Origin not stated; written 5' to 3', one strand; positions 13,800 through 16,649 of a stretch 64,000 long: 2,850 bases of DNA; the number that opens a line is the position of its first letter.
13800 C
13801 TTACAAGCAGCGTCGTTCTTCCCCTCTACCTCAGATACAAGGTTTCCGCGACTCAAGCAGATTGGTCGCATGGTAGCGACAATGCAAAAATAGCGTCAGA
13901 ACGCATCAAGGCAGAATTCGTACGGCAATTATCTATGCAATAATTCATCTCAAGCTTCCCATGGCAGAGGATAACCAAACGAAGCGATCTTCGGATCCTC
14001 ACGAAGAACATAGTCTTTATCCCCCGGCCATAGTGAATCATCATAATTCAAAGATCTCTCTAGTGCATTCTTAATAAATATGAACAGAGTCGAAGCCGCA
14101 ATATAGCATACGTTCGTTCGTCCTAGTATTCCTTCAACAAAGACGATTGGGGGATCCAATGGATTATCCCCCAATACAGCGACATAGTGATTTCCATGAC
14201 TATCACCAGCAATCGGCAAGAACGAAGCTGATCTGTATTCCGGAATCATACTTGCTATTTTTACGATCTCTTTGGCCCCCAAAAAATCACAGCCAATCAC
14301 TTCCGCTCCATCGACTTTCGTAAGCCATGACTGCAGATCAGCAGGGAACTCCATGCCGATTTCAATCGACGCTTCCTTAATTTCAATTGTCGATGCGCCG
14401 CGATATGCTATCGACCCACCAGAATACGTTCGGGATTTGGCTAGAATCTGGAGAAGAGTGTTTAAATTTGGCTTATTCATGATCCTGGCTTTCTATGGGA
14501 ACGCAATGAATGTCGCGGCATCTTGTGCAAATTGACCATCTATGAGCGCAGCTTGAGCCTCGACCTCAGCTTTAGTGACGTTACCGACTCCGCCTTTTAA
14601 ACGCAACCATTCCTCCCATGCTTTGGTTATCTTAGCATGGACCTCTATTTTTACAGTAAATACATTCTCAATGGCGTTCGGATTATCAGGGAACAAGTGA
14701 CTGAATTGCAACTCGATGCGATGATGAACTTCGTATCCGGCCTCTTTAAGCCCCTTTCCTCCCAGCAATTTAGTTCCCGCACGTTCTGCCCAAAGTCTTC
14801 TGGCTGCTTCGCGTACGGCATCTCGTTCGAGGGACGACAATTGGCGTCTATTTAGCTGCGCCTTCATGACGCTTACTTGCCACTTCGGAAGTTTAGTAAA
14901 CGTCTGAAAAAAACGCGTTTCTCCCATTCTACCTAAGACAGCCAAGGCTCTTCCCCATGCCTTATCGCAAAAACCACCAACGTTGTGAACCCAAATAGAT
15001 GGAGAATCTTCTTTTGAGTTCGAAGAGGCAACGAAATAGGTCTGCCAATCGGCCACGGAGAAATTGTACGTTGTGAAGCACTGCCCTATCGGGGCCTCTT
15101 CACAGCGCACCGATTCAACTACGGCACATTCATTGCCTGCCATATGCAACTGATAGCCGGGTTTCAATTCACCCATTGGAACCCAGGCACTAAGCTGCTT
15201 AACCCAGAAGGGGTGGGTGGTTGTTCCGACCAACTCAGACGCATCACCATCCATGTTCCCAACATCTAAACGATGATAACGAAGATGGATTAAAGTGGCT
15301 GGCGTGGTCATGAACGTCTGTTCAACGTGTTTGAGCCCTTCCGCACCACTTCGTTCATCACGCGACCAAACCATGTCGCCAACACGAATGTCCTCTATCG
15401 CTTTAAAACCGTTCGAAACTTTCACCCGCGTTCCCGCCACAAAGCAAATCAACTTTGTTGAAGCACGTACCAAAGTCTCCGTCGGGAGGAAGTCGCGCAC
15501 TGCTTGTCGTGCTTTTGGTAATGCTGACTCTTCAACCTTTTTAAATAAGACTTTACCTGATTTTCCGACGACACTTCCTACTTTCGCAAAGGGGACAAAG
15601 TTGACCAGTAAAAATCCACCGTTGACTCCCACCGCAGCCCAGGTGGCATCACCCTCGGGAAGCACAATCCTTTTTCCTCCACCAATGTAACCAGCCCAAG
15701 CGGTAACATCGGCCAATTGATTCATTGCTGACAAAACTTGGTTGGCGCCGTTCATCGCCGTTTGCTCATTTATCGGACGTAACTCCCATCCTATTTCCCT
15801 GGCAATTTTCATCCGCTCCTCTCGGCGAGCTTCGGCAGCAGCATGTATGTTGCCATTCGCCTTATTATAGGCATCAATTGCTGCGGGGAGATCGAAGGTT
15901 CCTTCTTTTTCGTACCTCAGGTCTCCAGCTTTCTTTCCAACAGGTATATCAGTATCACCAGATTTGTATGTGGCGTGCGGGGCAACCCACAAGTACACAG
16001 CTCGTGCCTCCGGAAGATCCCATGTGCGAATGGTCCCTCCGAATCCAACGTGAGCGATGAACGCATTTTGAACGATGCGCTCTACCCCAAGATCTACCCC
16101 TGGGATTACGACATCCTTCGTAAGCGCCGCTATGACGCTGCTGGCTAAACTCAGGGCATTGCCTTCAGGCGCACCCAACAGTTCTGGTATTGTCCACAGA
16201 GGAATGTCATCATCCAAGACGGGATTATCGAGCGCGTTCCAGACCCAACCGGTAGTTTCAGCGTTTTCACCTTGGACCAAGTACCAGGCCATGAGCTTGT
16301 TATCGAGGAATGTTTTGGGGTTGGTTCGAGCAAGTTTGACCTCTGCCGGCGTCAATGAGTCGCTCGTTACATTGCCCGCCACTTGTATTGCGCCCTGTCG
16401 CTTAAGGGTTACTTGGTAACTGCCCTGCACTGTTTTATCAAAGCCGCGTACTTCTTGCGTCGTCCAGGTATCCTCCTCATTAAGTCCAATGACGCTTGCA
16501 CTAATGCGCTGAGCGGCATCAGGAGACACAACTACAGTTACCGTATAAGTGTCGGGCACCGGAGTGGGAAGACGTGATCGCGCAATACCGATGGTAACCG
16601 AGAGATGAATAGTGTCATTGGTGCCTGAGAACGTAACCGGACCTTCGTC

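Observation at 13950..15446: Polymorphic-toxin tip: PT-HINT, xHH nuclease-like toxin and a SUKH immunity gene 12 nt downstream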

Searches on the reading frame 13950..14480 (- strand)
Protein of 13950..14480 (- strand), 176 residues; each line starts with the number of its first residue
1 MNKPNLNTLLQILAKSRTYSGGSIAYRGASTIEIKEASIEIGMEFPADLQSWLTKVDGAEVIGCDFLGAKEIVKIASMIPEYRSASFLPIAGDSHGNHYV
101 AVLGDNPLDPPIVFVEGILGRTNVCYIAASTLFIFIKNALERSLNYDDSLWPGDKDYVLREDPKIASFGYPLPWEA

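Call 7: search_protein_families(library=pfam, proteins=[window:13953-14480:-], max_evalue=1)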
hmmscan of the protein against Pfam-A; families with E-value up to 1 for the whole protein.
seq(176 aa): 3 families
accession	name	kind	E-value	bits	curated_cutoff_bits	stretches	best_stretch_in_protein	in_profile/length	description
PF09346.15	SMI1_KNR4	-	1.5e-07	32.5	25.4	1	28-135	1-122/125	SMI1 / KNR4 family (SUKH-1)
PF14568.11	SUKH_6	-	0.00018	22.4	27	1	33-115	3-100/119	SMI1-KNR4 cell-wall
PF14567.11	SUKH_5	-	0.017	15.3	27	1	23-71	16-64/142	SMI1-KNR4 cell-wall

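Call 8: search_protein_families(library=ncbifam, proteins=[window:13953-14480:-], max_evalue=1)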
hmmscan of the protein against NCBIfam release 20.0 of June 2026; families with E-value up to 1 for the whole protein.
seq(176 aa): 0 families

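Call 48: search_protein_families(library=pfam, alignment_id=A3, max_evalue=0.01)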
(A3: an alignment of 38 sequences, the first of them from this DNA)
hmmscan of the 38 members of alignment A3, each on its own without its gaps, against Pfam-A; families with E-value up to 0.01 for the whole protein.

A. member 1, seq(176 aa): 2 families
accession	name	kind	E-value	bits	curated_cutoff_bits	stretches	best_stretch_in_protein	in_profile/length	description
PF09346.15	SMI1_KNR4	-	1.5e-07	32.5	25.4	1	28-135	1-122/125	SMI1 / KNR4 family (SUKH-1)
PF14568.11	SUKH_6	-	0.00018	22.4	27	1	33-115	3-100/119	SMI1-KNR4 cell-wall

B. families by the number of members that match (of 38 scanned): 5 families
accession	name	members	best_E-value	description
PF09346.15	SMI1_KNR4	26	7.4e-16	SMI1 / KNR4 family (SUKH-1)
PF14568.11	SUKH_6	24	1.5e-11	SMI1-KNR4 cell-wall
PF14567.11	SUKH_5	19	4.6e-08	SMI1-KNR4 cell-wall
PF01797.21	Y1_Tnp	1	3.6e-07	Transposase IS200 like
PF18882.5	DUF5647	1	0.0076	Family of unknown function (DUF5647)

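Call 52: find_encoding_contigs(protein=window:13950-14480:-, flank=3000, max_places=4)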
Protein window:13950-14480:- (176 aa): 1 contig read that carries it; 1 place shown.
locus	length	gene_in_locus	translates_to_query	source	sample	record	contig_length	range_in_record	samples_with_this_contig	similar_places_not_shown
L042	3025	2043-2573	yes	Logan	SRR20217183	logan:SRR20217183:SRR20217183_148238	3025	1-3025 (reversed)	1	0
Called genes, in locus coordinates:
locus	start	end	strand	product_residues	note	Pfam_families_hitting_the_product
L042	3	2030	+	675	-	?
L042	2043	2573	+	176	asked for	PF09346:SMI1_KNR4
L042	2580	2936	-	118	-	-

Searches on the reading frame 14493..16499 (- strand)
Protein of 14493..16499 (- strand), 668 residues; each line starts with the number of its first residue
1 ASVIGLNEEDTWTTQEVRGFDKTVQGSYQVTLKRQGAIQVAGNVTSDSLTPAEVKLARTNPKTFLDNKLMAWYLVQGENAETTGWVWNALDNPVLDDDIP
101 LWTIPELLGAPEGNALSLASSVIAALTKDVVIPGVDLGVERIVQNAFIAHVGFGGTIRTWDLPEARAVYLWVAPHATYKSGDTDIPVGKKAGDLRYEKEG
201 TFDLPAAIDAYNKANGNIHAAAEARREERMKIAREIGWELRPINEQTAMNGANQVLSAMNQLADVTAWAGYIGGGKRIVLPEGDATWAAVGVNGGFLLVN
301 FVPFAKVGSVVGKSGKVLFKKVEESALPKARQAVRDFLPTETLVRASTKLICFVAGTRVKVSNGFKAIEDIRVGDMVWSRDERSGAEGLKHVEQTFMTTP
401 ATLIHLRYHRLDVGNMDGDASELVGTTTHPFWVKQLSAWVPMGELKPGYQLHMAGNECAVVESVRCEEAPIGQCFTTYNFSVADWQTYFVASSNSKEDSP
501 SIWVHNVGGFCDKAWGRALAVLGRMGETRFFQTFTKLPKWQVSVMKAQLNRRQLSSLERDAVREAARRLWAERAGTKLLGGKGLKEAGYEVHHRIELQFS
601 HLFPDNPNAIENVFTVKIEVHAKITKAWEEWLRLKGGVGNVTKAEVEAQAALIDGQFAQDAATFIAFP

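Call 7: search_protein_families(library=pfam, proteins=[window:14493-16499:-], max_evalue=1)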
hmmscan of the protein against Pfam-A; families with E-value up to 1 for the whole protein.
window:14493-16499:- (668 aa): 4 families
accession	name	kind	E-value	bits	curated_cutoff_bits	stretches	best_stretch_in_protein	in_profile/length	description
PF07591.16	PT-HINT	-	1.5e-22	80.8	27.7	1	359-506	2-136/137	Pretoxin HINT domain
PF13403.11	Hint_2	-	9e-06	26.6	28.4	1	351-397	1-45/147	Hint domain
PF23050.1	KH_N4BP1_1st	-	0.009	16.5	27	1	608-644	18-56/65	N4BP1, first type I KH-domain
PF01079.26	Hint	-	0.067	13.2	29.7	1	346-383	7-45/213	Hint module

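Call 8: search_protein_families(library=ncbifam, proteins=[window:14493-16499:-], max_evalue=1)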
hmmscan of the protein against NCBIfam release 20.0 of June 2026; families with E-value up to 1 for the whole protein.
window:14493-16499:- (668 aa): 2 families
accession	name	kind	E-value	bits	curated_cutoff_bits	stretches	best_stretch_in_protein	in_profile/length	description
NF006321.0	PRK08534.1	equivalog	0.054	13.2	225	1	635-664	9-38/181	pyruvate ferredoxin oxidoreductase subunit gamma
NF040683.1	PorC_Meth_Thtga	equivalog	0.14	11.9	270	1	635-663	9-37/177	pyruvate synthase subunit PorC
